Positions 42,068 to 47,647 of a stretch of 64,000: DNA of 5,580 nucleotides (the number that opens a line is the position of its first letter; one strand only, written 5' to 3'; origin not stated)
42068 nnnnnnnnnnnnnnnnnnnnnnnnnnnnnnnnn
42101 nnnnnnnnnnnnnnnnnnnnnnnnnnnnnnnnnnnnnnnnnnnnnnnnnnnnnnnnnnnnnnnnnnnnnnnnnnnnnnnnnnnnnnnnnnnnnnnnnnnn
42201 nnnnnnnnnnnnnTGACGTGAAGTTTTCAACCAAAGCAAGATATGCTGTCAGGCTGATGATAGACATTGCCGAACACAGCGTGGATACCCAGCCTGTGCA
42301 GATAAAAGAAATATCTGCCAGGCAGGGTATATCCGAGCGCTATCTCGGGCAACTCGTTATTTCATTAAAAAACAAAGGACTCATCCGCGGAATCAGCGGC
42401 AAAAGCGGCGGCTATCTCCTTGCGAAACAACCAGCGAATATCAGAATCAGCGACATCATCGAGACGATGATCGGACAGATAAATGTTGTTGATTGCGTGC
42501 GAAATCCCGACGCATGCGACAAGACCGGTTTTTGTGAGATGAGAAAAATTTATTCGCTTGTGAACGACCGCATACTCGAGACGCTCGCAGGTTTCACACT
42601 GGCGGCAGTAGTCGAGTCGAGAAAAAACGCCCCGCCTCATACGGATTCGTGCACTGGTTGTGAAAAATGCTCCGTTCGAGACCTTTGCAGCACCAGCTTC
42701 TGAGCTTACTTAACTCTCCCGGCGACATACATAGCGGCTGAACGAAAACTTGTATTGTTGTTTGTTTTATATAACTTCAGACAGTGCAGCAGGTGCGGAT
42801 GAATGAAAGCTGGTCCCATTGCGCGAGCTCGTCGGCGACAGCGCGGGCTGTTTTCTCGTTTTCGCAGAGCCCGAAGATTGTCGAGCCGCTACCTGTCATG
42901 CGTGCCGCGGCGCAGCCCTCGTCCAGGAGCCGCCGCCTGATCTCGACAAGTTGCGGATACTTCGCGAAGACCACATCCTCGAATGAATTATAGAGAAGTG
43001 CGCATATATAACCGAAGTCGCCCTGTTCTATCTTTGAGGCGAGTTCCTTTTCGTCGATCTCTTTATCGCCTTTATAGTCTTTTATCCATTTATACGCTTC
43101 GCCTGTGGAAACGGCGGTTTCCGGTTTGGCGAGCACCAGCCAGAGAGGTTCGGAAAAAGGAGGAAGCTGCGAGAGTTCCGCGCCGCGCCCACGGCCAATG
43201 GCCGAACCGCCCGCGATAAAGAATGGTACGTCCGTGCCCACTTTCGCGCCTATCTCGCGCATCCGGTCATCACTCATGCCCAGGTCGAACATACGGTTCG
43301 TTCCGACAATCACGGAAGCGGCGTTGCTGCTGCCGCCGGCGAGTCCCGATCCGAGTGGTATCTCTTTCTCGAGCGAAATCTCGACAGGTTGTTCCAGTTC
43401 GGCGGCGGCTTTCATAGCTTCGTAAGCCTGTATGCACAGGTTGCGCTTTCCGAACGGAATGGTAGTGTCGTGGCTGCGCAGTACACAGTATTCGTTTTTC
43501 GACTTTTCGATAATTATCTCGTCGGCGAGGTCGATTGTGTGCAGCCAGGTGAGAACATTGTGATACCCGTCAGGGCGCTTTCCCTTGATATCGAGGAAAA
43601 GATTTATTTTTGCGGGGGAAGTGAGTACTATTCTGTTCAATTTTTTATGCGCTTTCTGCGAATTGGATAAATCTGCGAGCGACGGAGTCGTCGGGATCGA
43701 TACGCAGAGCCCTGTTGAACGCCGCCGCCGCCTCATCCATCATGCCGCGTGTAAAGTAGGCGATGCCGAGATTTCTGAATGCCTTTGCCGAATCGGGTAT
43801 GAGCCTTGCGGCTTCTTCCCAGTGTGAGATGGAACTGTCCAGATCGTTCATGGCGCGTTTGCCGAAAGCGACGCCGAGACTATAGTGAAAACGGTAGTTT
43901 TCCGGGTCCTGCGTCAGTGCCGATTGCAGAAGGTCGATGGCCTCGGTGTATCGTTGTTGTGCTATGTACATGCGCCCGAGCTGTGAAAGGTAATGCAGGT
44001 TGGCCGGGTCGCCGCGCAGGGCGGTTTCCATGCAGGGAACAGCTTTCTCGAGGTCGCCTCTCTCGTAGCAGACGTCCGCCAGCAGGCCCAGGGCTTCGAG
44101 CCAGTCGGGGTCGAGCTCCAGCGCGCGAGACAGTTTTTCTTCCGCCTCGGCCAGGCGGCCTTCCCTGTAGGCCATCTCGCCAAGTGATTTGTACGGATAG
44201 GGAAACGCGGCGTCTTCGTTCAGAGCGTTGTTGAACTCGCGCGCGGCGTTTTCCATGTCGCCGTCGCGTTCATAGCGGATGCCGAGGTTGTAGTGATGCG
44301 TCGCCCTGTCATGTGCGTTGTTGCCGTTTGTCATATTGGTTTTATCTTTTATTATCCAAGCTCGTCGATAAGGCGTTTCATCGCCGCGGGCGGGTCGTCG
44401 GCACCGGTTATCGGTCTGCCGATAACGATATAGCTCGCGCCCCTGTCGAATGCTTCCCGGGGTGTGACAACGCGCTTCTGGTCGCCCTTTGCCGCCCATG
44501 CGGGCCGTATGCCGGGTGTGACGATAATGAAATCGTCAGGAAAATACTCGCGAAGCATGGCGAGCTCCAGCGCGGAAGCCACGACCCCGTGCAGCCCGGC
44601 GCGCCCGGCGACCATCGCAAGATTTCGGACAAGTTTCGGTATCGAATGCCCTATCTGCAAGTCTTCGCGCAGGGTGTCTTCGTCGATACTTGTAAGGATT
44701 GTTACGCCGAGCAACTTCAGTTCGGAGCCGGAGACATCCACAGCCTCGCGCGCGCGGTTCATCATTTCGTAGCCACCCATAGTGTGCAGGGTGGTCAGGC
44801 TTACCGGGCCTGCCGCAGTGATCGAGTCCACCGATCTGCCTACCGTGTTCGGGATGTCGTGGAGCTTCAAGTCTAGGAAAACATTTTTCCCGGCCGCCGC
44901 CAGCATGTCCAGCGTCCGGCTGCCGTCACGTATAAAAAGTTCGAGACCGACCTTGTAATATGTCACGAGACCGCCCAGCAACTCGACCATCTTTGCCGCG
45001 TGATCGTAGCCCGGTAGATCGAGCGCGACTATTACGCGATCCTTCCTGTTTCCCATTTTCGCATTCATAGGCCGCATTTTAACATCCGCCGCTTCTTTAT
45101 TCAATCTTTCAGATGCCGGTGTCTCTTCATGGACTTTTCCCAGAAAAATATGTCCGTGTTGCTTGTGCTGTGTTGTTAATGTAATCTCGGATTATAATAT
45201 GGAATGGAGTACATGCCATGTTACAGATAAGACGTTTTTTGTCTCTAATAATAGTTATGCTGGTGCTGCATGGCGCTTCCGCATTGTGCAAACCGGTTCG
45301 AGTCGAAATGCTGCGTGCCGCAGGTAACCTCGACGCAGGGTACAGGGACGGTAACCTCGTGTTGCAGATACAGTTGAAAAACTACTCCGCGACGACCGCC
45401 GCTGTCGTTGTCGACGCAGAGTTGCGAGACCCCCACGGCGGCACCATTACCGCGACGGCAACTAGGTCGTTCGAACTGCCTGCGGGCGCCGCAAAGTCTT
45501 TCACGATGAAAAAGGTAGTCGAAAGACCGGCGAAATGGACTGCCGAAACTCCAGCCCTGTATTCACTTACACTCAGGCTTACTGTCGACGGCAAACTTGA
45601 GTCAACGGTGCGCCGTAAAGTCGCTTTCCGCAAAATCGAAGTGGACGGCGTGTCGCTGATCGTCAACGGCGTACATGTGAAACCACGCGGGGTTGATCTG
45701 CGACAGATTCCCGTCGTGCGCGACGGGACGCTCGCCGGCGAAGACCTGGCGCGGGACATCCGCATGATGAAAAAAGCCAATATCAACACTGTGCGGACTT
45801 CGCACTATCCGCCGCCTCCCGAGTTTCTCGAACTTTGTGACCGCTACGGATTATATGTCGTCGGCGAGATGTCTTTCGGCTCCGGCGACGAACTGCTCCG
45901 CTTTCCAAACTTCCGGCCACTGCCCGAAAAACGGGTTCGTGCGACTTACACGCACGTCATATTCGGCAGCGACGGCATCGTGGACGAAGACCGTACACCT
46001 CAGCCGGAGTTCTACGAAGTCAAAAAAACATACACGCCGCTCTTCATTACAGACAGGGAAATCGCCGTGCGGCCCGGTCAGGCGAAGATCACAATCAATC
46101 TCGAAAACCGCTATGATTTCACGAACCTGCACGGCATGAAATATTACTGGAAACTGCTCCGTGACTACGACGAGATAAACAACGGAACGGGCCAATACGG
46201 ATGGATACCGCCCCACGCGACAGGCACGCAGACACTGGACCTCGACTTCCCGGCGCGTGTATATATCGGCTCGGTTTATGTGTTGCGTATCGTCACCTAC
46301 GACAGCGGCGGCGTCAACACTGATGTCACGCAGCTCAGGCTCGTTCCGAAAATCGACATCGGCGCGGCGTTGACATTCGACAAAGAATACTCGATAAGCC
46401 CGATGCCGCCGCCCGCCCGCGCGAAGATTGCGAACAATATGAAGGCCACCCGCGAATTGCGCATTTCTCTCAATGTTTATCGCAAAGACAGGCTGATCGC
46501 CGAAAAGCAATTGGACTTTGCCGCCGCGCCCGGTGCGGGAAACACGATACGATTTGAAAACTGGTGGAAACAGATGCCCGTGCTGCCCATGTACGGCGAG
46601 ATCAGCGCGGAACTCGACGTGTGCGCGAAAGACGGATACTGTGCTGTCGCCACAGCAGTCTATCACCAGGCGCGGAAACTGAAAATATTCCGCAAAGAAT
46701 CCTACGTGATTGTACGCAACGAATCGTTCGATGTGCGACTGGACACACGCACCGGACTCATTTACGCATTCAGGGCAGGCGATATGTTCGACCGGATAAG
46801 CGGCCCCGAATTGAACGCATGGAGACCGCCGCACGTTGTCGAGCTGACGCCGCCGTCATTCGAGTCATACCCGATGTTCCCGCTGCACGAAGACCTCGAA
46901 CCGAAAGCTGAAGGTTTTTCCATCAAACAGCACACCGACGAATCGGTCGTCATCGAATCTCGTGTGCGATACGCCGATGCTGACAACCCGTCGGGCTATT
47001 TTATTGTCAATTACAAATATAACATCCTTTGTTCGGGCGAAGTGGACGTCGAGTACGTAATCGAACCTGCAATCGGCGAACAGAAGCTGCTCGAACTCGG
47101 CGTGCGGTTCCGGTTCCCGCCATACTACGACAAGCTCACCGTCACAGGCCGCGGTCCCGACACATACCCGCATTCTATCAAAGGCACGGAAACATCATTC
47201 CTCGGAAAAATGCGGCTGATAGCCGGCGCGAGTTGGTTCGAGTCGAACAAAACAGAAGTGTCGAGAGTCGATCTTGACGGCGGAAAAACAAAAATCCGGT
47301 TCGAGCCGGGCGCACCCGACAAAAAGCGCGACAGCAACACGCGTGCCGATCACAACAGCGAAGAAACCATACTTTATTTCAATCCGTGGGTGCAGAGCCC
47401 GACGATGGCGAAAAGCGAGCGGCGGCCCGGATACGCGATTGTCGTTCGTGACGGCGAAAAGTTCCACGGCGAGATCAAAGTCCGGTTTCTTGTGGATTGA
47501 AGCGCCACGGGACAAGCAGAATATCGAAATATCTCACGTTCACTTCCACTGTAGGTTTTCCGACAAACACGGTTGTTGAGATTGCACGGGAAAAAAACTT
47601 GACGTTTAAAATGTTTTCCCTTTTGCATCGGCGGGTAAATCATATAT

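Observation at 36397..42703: Compact redox-signalling locus: Rrf2 - macro - DsrM-like - DsrK-like::REC - Cys-PAS kinase - REC - Rrf2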

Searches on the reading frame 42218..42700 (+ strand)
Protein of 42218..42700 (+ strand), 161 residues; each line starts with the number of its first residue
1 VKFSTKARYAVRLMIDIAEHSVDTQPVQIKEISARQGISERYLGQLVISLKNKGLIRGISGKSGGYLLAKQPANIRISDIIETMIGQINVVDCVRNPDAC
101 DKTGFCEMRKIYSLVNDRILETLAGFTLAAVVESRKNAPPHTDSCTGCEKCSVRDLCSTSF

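Call 9: search_protein_families(library=pfam, proteins=[window:42218-42700:+], max_evalue=0.01)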
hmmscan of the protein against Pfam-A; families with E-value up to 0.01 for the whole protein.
window:42218-42700:+ (161 aa): 2 families
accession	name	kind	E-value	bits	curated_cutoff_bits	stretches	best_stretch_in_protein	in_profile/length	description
PF02082.26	Rrf2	-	4.6e-34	117.8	30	1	3-133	1-131/132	Iron-dependent Transcriptional regulator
PF03444.21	HrcA_DNA-bdg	-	0.005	16.9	21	1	13-67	12-64/79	Winged helix-turn-helix transcription repressor, HrcA DNA-binding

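Call 25: search_protein_families(library=ncbifam, proteins=[window:42218-42700:+], max_evalue=1)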
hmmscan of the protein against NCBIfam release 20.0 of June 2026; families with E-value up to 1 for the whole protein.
window:42218-42700:+ (161 aa): 8 families
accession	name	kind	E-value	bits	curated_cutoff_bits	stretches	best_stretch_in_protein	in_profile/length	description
TIGR00738.1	rrf2_super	superfamily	2.4e-32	111.6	73.3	1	1-132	1-131/132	Rrf2 family transcriptional regulator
TIGR02010.1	IscR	equivalog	1.9e-28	99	207.55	1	1-136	1-134/135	Fe-S cluster assembly transcriptional regulator IscR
NF047409.1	Cys_reg_CymR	equivalog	1.6e-27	96.3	195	1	1-134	1-126/139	cysteine metabolism transcriptional regulator CymR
NF008110.0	PRK10857.1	equivalog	1.7e-22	80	275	1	1-135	1-133/164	Fe-S cluster assembly transcriptional regulator IscR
TIGR02944.1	suf_reg_Xantho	equivalog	2.5e-17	63.5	110.65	1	2-129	3-128/130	SUF system Fe-S cluster assembly regulator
NF008886.0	PRK11920.1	equivalog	4.7e-14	52.3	193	1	1-137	1-136/153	iron-responsive transcriptional regulator RirA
NF008240.0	PRK11014.1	equivalog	1.5e-13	51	182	1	5-136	5-132/141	nitric oxide-sensing transcriptional repressor NsrR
NF041852.1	trans_reg_HypR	equivalog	0.0026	17.7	180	1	10-85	8-81/139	redox-sensitive transcriptional regulator HypR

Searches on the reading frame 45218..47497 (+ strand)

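Call 37: search_protein_families(library=pfam, proteins=[window:45218-47497:+], max_evalue=0.00001)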
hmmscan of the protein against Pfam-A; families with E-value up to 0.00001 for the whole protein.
window:45218-47497:+ (760 aa): 4 families
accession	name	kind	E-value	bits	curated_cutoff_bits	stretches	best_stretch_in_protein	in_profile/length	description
PF02836.23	Glyco_hydro_2_C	-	8.2e-20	71.6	21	1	141-219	2-80/302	Glycosyl hydrolases family 2, TIM barrel domain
PF00703.27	Glyco_hydro_2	-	1.8e-13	51.7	23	1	28-138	2-109/109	Glycosyl hydrolases family 2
PF16353.11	LacZ_4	-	2.4e-08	34.6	27.3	1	293-343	1-50/87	Beta-galactosidase, domain 4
PF02929.23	Bgal_small_N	-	1.9e-07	31.5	25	1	501-648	2-135/248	Beta galactosidase small chain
